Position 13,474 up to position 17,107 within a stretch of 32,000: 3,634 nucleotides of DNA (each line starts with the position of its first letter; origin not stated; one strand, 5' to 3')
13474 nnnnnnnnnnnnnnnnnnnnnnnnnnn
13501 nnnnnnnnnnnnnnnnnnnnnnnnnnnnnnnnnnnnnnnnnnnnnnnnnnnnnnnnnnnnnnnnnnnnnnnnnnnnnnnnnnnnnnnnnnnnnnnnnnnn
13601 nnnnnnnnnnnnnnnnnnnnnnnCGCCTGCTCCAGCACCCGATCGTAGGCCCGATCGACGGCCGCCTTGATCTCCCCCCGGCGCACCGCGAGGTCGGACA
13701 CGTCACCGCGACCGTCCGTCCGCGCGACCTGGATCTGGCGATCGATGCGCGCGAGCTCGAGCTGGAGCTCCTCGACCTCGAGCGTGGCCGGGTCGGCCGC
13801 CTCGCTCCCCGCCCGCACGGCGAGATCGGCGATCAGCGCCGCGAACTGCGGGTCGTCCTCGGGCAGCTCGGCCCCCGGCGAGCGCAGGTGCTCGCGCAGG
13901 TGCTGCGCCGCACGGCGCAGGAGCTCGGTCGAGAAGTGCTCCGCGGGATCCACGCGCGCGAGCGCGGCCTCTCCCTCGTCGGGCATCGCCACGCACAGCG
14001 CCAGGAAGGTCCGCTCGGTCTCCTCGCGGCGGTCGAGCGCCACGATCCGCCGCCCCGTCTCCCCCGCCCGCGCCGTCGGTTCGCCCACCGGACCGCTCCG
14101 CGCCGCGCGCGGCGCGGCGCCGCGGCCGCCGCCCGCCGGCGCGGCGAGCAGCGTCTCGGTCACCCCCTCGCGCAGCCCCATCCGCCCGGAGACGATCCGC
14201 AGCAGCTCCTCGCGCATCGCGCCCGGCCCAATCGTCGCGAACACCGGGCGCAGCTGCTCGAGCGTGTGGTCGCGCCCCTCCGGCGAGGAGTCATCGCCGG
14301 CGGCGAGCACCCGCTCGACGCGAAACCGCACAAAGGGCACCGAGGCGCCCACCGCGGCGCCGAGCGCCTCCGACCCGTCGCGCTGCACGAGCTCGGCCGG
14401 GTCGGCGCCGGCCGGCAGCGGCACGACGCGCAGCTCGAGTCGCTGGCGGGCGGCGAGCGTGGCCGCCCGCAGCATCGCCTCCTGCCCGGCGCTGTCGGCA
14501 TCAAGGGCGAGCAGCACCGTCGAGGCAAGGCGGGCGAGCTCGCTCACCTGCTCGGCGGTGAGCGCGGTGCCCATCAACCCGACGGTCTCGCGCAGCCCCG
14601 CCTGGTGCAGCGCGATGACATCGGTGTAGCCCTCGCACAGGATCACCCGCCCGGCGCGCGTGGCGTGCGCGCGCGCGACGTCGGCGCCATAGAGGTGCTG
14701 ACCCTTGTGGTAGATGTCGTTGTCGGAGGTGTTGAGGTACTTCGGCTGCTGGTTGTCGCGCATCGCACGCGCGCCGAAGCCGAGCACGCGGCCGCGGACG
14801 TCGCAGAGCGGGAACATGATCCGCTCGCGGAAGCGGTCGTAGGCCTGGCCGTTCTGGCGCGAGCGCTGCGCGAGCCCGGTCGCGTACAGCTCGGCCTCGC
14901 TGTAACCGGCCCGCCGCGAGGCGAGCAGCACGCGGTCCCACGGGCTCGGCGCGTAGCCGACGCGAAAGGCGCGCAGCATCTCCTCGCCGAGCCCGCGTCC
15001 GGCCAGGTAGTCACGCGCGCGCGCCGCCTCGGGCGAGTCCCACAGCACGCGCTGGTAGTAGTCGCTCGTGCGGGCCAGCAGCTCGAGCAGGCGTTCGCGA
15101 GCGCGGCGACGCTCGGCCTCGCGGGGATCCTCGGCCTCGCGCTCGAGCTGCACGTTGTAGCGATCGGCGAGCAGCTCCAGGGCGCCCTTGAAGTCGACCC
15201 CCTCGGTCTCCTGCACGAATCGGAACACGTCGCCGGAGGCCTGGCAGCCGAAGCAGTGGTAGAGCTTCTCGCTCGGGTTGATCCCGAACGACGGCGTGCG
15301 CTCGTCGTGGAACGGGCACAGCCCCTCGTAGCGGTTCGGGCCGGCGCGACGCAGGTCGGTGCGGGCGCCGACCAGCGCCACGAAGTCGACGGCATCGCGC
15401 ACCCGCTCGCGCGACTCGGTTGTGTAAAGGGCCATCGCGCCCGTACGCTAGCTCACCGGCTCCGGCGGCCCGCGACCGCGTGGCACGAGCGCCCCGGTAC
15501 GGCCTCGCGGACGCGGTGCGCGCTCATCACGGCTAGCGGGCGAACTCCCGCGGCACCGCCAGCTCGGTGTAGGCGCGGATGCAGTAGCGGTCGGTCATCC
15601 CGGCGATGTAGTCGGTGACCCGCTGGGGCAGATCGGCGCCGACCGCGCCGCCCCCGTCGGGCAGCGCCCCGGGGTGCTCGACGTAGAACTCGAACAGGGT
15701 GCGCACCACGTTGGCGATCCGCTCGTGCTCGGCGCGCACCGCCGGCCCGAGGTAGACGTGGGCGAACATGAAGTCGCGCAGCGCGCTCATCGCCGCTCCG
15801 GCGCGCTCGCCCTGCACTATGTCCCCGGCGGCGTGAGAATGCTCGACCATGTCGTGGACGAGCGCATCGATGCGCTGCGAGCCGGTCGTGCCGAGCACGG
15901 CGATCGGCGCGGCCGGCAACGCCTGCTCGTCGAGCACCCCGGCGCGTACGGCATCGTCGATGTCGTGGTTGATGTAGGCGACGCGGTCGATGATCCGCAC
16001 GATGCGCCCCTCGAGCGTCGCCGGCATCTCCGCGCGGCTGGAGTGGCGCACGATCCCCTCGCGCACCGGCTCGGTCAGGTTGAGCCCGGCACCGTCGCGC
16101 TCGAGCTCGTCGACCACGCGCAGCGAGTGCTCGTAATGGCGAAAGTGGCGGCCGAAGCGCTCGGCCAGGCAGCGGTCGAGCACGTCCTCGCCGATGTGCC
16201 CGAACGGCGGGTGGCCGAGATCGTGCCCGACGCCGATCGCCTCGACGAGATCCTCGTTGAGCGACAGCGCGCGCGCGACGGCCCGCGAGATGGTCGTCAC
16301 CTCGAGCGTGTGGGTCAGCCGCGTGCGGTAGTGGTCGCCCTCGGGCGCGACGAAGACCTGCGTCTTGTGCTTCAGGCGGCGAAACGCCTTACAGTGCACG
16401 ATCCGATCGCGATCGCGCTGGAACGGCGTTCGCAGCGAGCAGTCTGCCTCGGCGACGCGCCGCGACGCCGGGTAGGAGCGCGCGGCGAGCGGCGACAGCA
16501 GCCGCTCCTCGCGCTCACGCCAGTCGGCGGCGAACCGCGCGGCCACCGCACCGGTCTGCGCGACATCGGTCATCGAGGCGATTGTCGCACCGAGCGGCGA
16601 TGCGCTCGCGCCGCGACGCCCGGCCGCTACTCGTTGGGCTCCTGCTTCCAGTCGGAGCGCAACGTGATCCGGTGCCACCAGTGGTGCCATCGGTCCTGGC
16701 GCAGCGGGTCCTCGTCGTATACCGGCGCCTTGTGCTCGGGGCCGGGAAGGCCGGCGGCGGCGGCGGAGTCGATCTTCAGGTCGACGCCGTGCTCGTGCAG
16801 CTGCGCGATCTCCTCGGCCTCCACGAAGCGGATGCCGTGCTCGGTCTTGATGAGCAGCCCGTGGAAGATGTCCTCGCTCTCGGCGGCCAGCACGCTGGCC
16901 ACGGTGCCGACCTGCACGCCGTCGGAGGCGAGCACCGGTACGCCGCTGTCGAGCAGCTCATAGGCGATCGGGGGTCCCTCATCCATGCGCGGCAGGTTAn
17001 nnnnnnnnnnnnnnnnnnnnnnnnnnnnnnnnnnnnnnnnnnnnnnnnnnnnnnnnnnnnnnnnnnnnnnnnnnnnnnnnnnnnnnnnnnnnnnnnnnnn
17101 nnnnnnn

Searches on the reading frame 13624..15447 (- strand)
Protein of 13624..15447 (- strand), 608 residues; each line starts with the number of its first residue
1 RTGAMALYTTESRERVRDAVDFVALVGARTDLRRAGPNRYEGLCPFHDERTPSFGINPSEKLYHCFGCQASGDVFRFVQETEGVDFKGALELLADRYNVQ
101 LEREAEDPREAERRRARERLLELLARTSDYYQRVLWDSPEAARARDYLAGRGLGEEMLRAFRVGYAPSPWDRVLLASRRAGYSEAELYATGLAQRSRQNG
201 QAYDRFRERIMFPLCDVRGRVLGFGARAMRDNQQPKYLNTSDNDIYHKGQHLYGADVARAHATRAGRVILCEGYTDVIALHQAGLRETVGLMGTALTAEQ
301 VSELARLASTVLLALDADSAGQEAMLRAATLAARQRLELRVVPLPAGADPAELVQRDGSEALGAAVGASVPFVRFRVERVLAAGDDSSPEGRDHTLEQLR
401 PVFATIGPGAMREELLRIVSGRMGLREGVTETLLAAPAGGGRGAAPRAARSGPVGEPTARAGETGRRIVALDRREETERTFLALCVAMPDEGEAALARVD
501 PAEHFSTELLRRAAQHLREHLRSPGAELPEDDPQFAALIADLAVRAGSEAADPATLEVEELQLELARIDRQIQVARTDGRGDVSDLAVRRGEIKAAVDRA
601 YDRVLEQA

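Call 43: search_protein_families(library=pfam, proteins=[window:13624-15447:-], max_evalue=0.001)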
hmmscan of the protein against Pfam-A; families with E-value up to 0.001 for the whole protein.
window:13624-15447:- (608 aa): 7 families
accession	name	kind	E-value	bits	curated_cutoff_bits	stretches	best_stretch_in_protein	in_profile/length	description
PF08275.17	DNAG_N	-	8.9e-37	126.5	26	1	131-258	2-127/128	DNA primase catalytic core, N-terminal domain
PF01807.25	Zn_ribbon_DnaG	-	8.2e-30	103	24.9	1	11-104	4-96/98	CHC2 zinc finger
PF13155.12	Toprim_2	-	1.5e-18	67.4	22.1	1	269-353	1-87/88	Toprim-like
PF13662.12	Toprim_4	-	3.9e-16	59.5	25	1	267-341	2-83/85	Toprim domain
PF01751.28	Toprim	-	6.4e-12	45.9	23.1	1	268-333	2-81/96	Toprim domain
PF13362.12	Toprim_3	-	2.7e-09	37.8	27.2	1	268-360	2-95/95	Toprim domain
PF10410.14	DnaB_bind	-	0.00012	22.7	20.6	1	374-426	2-54/56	DnaB-helicase binding domain of primase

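Call 51: find_homologous_proteins(query=window:13624-15435:-, max_evalue=1e-80)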
Query window:13624-15435:- (604 aa): 7945 proteins with E <= 1e-80 among 8000 candidates; the best 120 are listed.
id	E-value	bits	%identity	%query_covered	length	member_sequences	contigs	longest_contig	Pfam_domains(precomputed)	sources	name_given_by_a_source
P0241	0.0e+0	1307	100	100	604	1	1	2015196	PF08275.18,PF13155.13,PF01807.26,PF13662.13,PF01751.29,PF13362.13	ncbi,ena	-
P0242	0.0e+0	1193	93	100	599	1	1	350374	PF08275.18,PF13155.13,PF01807.26,PF13662.13,PF10410.15,PF01751.29,PF13362.13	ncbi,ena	-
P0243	0.0e+0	1146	88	100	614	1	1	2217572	PF08275.18,PF13155.13,PF01807.26,PF13662.13,PF10410.15,PF01751.29,PF13362.13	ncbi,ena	-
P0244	0.0e+0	1098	84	100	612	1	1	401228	PF08275.18,PF13155.13,PF01807.26,PF13662.13,PF01751.29,PF13362.13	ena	-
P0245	0.0e+0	1080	82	100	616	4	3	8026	PF08275.18,PF13155.13,PF01807.26,PF13662.13,PF01751.29,PF13362.13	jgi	-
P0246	0.0e+0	1064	84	100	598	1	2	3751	PF08275.18,PF13155.13,PF01807.26,PF13662.13,PF10410.15,PF01751.29,PF13362.13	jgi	-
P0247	1.5e-288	976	91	54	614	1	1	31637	PF08275.18,PF13155.13,PF01807.26,PF13662.13,PF01751.29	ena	-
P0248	2.0e-285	966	75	100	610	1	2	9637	PF08275.18,PF13155.13,PF01807.26,PF13662.13,PF01751.29,PF13362.13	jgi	jgi:DNA primase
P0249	1.5e-278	943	74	100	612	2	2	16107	PF08275.18,PF13155.13,PF01807.26,PF13662.13,PF10410.15,PF01751.29,PF13362.13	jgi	jgi:DNA primase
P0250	6.2e-277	938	74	100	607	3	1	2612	PF08275.18,PF13155.13,PF01807.26,PF13662.13,PF10410.15,PF01751.29,PF13362.13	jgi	jgi:DNA primase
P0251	2.6e-275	933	73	100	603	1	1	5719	PF08275.18,PF13155.13,PF01807.26,PF13662.13,PF10410.15,PF01751.29,PF13362.13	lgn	-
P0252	6.6e-275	931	73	100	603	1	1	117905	PF08275.18,PF13155.13,PF01807.26,PF13662.13,PF10410.15,PF01751.29,PF13362.13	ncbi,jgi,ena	-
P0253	1.8e-273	927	72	100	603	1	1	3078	PF08275.18,PF13155.13,PF01807.26,PF13662.13,PF10410.15,PF01751.29,PF13362.13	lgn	-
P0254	3.0e-273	926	73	100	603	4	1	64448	PF08275.18,PF13155.13,PF01807.26,PF13662.13,PF10410.15,PF01751.29,PF13362.13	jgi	-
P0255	9.0e-273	924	72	100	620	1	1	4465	PF08275.18,PF13155.13,PF01807.26,PF13662.13,PF01751.29,PF13362.13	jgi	jgi:DNA primase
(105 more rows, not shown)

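Call 52: find_encoding_contigs(protein=P0242, flank=10000, max_places=2)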
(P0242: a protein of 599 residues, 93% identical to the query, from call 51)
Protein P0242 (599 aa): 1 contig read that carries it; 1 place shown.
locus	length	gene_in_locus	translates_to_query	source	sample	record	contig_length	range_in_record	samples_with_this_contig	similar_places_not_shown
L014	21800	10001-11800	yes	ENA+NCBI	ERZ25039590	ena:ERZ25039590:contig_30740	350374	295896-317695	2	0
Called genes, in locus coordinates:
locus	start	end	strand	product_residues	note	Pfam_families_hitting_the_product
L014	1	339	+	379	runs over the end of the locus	PF12982:DUF3866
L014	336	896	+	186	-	PF00293:NUDIX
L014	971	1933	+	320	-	PF02899:Phage_int_SAM_1, PF13495:Phage_int_SAM_4 (weak), PF00589:Phage_integrase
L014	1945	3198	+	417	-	PF01676:Metalloenzyme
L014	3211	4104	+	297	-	PF01149:Fapy_DNA_glyco, PF06831:H2TH, PF06827:zf-FPG_IleRS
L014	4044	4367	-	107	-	PF00462:Glutaredoxin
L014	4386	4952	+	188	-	-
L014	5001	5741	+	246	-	PF11967:RecO_N, PF02565:RecO_C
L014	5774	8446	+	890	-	PF01326:PPDK_N, PF00391:PEP-utilizers, PF02896:PEP-utilizers_C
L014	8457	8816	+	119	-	-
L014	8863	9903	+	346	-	PF01966:HD, PF13286:HD_assoc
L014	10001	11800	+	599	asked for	PF01807:Zn_ribbon_DnaG, PF08275:DNAG_N, PF10410:DnaB_bind (faint), PF13662:Toprim_4, PF01751:Toprim, PF13155:Toprim_2, PF13362:Toprim_3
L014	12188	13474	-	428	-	PF03033:Glyco_transf_28 (weak), PF13439:Glyco_transf_4 (faint), PF00201:UDPGT, PF06722:EryCIII-like_C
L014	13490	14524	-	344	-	PF00296:Bac_luciferase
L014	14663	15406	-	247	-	PF00106:adh_short, PF08659:KR, PF13561:adh_short_C2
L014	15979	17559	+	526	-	PF13487:HD_5, PF01966:HD, PF00196:GerE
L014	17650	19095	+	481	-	PF01425:Amidase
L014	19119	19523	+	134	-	PF12680:SnoaL_2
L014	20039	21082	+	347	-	PF08100:Dimerisation, PF25213:HVO_A0261_N, PF00891:Methyltransf_2, PF08242:Methyltransf_12 (weak)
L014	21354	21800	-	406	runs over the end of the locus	-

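Call 53: find_encoding_contigs(protein=P0243, flank=10000, max_places=2)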
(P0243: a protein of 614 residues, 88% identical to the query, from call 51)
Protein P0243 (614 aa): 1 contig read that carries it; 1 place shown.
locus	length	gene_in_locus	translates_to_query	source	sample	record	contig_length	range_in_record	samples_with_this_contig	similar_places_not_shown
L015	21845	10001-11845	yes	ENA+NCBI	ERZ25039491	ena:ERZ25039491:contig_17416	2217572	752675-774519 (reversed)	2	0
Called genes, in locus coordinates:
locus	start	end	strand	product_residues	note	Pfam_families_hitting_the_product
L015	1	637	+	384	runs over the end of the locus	PF04389:Peptidase_M28, PF05343:Peptidase_M42 (faint), PF01546:Peptidase_M20, PF07687:M20_dimer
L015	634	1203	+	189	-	PF00293:NUDIX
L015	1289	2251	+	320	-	PF02899:Phage_int_SAM_1, PF13495:Phage_int_SAM_4 (weak), PF00589:Phage_integrase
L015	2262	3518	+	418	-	PF01676:Metalloenzyme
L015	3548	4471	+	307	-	PF01149:Fapy_DNA_glyco, PF06831:H2TH, PF06827:zf-FPG_IleRS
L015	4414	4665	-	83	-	PF00462:Glutaredoxin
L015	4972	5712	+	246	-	PF11967:RecO_N, PF02565:RecO_C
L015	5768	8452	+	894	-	PF01326:PPDK_N, PF00391:PEP-utilizers, PF02896:PEP-utilizers_C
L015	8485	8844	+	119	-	-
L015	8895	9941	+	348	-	PF01966:HD, PF13286:HD_assoc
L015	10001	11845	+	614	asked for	PF01807:Zn_ribbon_DnaG, PF08275:DNAG_N, PF01751:Toprim, PF13155:Toprim_2, PF13362:Toprim_3, PF13662:Toprim_4, PF10410:DnaB_bind (weak)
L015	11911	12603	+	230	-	PF01527:HTH_Tnp_1 (faint), PF13411:MerR_1 (faint), PF13556:HTH_30 (faint), PF13936:HTH_38, PF01381:HTH_3 (faint), PF13384:HTH_23 (weak), PF13518:HTH_28 (weak), PF13936:HTH_38 (weak), +2 more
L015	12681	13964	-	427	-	PF03033:Glyco_transf_28 (weak), PF13439:Glyco_transf_4 (faint), PF00201:UDPGT, PF06722:EryCIII-like_C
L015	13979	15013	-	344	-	PF00296:Bac_luciferase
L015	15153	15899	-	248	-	PF00106:adh_short, PF08659:KR, PF23441:SDR (weak), PF13561:adh_short_C2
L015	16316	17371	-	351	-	PF00561:Abhydrolase_1, PF12146:Hydrolase_4 (weak), PF12697:Abhydrolase_6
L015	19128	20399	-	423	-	PF00174:Oxidored_molyb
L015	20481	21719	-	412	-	-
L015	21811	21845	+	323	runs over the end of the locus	-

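Call 54: find_encoding_contigs(protein=P0244, flank=10000, max_places=2)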
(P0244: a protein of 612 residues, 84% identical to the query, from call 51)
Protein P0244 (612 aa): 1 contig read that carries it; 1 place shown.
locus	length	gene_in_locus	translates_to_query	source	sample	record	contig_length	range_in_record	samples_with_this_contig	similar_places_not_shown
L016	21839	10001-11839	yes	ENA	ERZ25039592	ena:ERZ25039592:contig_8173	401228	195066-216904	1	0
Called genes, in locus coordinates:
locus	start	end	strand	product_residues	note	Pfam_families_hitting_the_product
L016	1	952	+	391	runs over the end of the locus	PF05343:Peptidase_M42 (faint), PF04389:Peptidase_M28, PF01546:Peptidase_M20, PF07687:M20_dimer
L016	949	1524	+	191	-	PF00293:NUDIX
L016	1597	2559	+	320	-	PF02899:Phage_int_SAM_1, PF13495:Phage_int_SAM_4 (weak), PF00589:Phage_integrase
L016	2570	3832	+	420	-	PF01676:Metalloenzyme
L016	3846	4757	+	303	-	PF01149:Fapy_DNA_glyco, PF06831:H2TH, PF06827:zf-FPG_IleRS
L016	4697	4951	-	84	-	PF00462:Glutaredoxin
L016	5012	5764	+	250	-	PF11967:RecO_N, PF02565:RecO_C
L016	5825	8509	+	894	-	PF01326:PPDK_N, PF00391:PEP-utilizers, PF02896:PEP-utilizers_C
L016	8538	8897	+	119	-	-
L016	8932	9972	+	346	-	PF01966:HD, PF13286:HD_assoc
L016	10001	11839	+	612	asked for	PF01807:Zn_ribbon_DnaG, PF08275:DNAG_N, PF01751:Toprim, PF13155:Toprim_2, PF13362:Toprim_3, PF13662:Toprim_4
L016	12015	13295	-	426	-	PF03033:Glyco_transf_28 (weak), PF13439:Glyco_transf_4 (faint), PF00201:UDPGT, PF06722:EryCIII-like_C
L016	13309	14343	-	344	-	PF00296:Bac_luciferase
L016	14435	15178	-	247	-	PF00106:adh_short, PF08659:KR, PF23441:SDR (weak), PF13561:adh_short_C2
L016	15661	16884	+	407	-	PF02899:Phage_int_SAM_1 (faint), PF14659:Phage_int_SAM_3, PF00589:Phage_integrase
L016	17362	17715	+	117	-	PF14452:Multi_ubiq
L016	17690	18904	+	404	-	PF20590:DUF6791, PF00899:ThiF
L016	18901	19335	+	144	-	PF20137:BubE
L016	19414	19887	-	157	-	PF12844:HTH_19, PF13560:HTH_31, PF01381:HTH_3, PF13443:HTH_26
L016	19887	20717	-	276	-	PF06114:Peptidase_M78 (weak)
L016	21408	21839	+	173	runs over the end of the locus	PF14280:DUF4365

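Call 63: find_related_loci(query=L016:15661-16881:+, collection=metagenome_contigs, flank=10000)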
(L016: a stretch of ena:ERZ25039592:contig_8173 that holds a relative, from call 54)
Query L016:15661-16881:+ (407 aa) in metagenome_contigs; peptide patterns used: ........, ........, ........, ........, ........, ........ (x = any residue, [..] = any of these).
301 stretches matched a pattern; 36 encode a relative of the query (tblastn E <= 1e-3); 35 distinct loci.
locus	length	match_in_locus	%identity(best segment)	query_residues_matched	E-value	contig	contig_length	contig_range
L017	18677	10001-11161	74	1-387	0e+0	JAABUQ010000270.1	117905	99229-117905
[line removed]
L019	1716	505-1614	70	1-369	0e+0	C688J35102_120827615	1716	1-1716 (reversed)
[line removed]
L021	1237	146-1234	69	8-369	9e-178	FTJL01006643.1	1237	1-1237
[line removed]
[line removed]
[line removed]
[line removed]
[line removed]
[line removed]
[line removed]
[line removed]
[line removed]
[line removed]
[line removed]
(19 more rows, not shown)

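Call 64: find_related_loci(query=L016:15661-16881:+, collection=viral_contigs, flank=10000)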
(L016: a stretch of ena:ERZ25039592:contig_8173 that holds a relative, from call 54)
Query L016:15661-16881:+ (407 aa) in viral_contigs; peptide patterns used: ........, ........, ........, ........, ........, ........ (x = any residue, [..] = any of these).
1 stretches matched a pattern; 1 encode a relative of the query (tblastn E <= 1e-3); 1 distinct loci.
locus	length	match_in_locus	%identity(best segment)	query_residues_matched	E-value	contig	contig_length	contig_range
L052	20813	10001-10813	25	96-366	1e-7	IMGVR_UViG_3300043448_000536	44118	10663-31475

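Call 82: search_protein_families(library=ncbifam, proteins=[L016:15661-16881:+], max_evalue=0.001)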
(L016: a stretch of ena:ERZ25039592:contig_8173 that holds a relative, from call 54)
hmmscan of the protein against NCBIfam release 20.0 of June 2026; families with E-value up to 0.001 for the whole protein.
L016:15661-16881:+ (407 aa): 8 families
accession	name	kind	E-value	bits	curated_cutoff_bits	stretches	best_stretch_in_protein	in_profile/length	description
NF040815.2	recomb_XerA_Arch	equivalog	4.4e-26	92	220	1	92-369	2-257/263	site-specific tyrosine recombinase/integron integrase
TIGR02224.1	recomb_XerC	equivalog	7.5e-22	78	335.15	1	92-366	2-277/295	tyrosine recombinase XerC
TIGR02225.1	recomb_XerD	equivalog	1.1e-19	70.9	329.6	1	92-368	2-276/290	site-specific tyrosine recombinase XerD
NF001399.0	PRK00283.1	subfamily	5.7e-18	65.2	279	1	89-366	8-283/300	tyrosine recombinase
TIGR02249.1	integrase_gron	subfamily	2.2e-13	50.2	265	1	303-372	235-306/315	integron integrase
NF002331.0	PRK01287.1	subfamily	5.6e-12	45.3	371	1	85-363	25-309/365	site-specific tyrosine recombinase XerC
NF003462.0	PRK05084.1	equivalog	2.9e-07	29.5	267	1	325-373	302-351/360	tyrosine recombinase XerS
NF011946.0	PRK15417.1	equivalog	1.7e-06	27.5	435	1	303-374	250-323/337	integron integrase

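Call 86: find_encoding_contigs(protein=P0241, flank=10000, max_places=2)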
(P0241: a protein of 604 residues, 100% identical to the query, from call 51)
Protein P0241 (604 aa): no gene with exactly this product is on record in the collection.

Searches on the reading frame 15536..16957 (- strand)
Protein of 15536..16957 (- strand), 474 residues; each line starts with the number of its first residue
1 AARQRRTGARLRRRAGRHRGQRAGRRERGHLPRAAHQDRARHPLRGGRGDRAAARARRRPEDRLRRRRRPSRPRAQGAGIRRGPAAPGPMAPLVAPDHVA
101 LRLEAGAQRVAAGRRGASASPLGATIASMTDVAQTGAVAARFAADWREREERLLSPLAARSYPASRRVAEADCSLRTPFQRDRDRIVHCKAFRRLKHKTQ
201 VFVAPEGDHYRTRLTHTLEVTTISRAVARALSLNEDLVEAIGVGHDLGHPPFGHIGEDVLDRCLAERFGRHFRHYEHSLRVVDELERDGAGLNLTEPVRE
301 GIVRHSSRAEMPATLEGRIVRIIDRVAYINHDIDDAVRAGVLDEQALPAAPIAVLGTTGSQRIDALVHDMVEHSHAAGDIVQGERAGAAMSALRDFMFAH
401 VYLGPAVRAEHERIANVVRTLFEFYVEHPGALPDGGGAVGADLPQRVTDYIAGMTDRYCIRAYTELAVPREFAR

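Call 43: search_protein_families(library=pfam, proteins=[window:15536-16957:-], max_evalue=0.001)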
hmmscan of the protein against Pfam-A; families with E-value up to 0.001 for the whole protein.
window:15536-16957:- (474 aa): 2 families
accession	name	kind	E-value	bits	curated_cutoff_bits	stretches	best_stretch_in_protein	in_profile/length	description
PF13286.11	HD_assoc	-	4e-18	66.2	22.2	1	384-464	5-90/91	Phosphohydrolase-associated domain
PF01966.28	HD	-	6.6e-14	52.6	22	1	213-327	1-114/116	HD domain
